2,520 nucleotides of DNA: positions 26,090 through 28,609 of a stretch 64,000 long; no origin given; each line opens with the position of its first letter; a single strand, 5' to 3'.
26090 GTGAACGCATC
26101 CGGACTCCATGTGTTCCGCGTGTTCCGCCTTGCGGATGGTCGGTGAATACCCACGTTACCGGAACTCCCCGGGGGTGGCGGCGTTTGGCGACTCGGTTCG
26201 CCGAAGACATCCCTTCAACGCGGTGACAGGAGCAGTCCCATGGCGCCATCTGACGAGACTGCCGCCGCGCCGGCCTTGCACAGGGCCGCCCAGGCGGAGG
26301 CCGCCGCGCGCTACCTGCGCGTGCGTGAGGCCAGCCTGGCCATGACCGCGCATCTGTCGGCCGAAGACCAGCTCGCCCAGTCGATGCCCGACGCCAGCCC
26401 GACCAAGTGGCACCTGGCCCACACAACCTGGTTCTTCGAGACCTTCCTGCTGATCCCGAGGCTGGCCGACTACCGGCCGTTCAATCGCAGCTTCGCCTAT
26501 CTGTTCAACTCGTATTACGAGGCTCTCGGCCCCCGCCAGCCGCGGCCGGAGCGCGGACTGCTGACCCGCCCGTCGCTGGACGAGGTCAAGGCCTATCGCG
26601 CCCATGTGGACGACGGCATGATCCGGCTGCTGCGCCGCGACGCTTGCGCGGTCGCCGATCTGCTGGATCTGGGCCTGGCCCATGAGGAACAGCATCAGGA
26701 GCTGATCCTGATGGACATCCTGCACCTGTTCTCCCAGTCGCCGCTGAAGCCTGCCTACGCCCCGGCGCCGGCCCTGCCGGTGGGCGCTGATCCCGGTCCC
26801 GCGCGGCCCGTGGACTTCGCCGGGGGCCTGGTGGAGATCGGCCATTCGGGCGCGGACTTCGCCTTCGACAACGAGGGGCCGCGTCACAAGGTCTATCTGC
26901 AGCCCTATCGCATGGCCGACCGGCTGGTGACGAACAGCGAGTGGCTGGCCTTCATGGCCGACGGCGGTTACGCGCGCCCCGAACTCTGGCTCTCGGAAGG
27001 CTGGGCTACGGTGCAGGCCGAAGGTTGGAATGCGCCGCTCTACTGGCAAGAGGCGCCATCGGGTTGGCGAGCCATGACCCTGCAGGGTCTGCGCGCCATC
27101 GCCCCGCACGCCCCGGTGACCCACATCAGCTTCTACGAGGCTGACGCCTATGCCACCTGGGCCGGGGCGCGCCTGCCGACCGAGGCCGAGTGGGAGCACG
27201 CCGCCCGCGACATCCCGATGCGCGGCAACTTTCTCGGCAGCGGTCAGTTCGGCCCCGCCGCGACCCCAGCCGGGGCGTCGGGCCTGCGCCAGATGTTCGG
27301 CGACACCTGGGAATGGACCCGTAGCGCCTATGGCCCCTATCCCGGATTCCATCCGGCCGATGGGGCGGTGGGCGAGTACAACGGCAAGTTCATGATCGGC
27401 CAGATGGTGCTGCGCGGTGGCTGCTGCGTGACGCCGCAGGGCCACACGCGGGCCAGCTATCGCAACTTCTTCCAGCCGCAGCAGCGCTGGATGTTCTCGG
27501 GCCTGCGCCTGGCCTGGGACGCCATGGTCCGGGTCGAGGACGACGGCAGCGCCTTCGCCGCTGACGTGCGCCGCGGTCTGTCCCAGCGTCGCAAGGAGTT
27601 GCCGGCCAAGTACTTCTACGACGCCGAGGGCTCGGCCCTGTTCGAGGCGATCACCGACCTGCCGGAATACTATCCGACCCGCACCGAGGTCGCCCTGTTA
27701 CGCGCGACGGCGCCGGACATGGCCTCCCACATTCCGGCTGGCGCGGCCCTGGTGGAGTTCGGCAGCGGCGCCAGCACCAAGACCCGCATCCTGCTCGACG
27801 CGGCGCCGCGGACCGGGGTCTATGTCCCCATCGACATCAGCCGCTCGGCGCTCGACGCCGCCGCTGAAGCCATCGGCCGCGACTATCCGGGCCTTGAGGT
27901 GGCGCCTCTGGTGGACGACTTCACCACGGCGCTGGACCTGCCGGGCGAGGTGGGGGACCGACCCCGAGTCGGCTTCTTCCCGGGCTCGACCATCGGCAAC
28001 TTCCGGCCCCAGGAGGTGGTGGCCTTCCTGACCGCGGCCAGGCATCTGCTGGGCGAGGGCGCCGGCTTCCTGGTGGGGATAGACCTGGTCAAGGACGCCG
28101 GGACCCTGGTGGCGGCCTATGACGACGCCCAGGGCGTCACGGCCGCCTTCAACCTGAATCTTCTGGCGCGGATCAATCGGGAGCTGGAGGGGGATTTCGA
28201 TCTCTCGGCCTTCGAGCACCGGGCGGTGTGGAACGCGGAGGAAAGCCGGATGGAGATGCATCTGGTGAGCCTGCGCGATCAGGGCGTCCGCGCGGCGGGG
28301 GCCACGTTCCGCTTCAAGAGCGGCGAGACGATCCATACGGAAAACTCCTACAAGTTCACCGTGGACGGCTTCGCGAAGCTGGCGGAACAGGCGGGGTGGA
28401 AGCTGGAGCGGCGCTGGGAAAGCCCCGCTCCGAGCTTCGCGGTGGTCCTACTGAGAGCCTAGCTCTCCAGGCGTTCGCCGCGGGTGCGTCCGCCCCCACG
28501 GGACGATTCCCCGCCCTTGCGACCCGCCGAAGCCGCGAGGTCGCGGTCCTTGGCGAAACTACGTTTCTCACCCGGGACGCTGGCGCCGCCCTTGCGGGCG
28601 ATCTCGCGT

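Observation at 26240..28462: Single-chain EgtB-EgtD enzyme in the reverse order to fungal Egt1, with a type II-like NSYY loop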

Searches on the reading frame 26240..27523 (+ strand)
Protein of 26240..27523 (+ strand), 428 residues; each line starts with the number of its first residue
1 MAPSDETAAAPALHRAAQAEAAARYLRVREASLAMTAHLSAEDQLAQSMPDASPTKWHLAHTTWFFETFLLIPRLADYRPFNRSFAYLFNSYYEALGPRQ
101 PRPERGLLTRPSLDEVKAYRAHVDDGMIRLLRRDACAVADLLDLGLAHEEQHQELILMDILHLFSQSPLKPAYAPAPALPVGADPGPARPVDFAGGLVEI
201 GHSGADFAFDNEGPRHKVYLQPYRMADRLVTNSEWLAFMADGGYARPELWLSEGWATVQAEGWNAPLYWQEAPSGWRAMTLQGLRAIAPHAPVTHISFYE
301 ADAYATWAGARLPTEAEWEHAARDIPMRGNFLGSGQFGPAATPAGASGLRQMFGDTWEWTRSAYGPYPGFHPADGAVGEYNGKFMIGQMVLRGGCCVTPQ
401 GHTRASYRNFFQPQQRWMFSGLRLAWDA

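Call 32: search_solved_structures(query=window:26240-27523:+, max_evalue=1e-20, show_alignments=5)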
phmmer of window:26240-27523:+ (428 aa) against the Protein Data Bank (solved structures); distinct sequences matched with E-value up to 1e-20: 8.
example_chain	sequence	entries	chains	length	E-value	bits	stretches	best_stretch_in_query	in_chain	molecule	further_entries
6qki_A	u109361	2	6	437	1.6e-148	498.6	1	24-427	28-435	Uncharacterized protein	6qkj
8qf6_A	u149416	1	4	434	1.9e-148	498.3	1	24-427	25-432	Ergothioneine biosynthesis protein EgtB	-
6o6l_A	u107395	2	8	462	2.3e-148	498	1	24-427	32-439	EgtB (Cabther)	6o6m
4x8b_A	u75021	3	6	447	1.6e-45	159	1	18-427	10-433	Sulfoxide synthase EgtB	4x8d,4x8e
8k5i_A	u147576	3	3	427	5.7e-28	101.2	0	202-326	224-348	selenoneine synthase SenA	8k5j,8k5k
8ryz_A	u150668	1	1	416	6.2e-28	101.1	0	202-326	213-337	selenoneine synthase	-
8ux5_A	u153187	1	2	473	1.1e-27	100.3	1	41-424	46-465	Selenoxide synthase OvsA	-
8u41_A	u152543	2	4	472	1.9e-25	92.8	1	41-424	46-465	Selenoxide synthase OvsA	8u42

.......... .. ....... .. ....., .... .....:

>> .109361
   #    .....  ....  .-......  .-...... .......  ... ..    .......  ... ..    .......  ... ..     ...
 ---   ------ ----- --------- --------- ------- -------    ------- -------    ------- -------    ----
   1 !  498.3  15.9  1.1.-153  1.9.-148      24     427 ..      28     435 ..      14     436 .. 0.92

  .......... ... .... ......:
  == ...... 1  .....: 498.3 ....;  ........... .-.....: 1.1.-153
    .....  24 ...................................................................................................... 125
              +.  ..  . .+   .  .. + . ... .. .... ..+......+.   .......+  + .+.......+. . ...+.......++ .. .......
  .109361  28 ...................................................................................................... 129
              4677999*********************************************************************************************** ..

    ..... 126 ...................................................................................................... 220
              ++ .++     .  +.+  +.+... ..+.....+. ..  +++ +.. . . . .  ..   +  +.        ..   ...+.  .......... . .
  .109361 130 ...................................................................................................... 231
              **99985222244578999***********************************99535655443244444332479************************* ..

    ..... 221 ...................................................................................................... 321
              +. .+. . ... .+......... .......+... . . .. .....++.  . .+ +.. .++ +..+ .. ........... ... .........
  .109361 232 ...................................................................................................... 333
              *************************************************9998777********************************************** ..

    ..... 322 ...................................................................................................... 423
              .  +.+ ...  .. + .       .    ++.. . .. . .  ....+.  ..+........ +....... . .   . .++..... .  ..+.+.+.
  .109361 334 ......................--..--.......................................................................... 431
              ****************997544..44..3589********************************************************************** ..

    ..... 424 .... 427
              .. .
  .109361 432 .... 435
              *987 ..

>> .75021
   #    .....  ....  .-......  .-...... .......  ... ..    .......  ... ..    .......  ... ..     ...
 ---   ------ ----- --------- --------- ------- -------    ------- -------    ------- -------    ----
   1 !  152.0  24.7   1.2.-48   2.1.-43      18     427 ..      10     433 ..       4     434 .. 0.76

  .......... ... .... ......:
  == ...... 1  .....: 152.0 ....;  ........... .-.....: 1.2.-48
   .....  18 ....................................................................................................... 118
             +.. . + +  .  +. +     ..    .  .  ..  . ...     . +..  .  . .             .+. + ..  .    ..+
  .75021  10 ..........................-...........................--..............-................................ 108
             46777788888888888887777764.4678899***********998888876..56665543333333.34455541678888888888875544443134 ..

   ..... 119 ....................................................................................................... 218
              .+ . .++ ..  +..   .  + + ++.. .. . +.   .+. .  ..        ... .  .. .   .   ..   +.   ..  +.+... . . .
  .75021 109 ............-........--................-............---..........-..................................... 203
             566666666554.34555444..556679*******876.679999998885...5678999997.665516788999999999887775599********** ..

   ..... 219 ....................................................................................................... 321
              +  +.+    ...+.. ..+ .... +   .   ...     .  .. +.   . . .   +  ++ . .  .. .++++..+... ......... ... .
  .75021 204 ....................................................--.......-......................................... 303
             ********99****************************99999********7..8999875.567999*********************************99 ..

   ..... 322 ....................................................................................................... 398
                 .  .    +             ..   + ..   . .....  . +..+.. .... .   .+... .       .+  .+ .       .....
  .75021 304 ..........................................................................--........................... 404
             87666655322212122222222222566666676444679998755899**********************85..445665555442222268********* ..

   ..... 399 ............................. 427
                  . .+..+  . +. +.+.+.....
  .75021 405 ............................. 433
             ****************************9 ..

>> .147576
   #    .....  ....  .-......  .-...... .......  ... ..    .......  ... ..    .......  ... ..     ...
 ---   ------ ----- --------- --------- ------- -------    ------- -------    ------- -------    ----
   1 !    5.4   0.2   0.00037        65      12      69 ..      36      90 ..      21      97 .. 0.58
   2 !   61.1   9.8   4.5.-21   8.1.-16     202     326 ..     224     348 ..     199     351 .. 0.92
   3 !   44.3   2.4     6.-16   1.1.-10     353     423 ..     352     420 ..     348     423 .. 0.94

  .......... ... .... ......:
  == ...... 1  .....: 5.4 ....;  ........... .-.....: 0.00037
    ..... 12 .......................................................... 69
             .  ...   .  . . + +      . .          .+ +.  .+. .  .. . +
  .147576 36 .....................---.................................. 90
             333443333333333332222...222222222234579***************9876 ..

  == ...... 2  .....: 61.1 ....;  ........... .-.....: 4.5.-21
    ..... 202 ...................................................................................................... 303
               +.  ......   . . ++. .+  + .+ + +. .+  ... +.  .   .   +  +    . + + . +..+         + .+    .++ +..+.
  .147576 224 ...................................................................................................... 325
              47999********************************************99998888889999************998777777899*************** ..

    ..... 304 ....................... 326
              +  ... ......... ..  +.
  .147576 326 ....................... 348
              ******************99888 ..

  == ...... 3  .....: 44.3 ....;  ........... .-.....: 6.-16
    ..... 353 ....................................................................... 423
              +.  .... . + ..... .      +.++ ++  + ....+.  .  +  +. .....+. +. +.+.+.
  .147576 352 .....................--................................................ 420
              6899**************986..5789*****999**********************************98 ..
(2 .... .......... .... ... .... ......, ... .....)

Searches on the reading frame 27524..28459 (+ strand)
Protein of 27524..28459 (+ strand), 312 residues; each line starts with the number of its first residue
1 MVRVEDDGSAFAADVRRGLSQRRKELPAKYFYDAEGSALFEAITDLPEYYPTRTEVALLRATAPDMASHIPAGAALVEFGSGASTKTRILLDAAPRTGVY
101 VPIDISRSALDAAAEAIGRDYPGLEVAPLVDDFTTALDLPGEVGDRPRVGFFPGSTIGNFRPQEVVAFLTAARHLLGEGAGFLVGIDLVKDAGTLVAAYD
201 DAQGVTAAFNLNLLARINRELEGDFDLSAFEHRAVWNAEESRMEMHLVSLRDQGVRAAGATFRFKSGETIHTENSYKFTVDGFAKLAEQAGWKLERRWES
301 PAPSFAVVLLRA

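Call 59: search_solved_structures(query=window:27524-28459:+, max_evalue=1e-30, show_alignments=1)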
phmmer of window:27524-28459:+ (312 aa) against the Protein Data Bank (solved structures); distinct sequences matched with E-value up to 1e-30: 6.
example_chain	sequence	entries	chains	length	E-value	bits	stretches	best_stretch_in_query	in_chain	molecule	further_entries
4pim_A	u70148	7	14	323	2e-71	244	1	8-308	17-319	Histidine-specific methyltransferase EgtD | Histidine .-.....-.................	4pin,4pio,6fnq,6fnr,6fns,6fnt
4uy6_A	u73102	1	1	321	1.4e-70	241.2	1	8-309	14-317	HISTIDINE-SPECIFIC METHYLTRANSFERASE EGTD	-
4uy7_A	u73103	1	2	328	1.5e-70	241.1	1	8-309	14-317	HISTIDINE-SPECIFIC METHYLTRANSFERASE EGTD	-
4uy5_A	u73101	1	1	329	1.5e-70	241.1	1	8-309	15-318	HISTIDINE-SPECIFIC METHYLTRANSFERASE EGTD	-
4pip_A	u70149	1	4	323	5.8e-70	239.1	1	8-308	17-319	Histidine-specific methyltransferase EgtD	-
7scf_A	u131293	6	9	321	1.2e-66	228.3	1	10-308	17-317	Histidine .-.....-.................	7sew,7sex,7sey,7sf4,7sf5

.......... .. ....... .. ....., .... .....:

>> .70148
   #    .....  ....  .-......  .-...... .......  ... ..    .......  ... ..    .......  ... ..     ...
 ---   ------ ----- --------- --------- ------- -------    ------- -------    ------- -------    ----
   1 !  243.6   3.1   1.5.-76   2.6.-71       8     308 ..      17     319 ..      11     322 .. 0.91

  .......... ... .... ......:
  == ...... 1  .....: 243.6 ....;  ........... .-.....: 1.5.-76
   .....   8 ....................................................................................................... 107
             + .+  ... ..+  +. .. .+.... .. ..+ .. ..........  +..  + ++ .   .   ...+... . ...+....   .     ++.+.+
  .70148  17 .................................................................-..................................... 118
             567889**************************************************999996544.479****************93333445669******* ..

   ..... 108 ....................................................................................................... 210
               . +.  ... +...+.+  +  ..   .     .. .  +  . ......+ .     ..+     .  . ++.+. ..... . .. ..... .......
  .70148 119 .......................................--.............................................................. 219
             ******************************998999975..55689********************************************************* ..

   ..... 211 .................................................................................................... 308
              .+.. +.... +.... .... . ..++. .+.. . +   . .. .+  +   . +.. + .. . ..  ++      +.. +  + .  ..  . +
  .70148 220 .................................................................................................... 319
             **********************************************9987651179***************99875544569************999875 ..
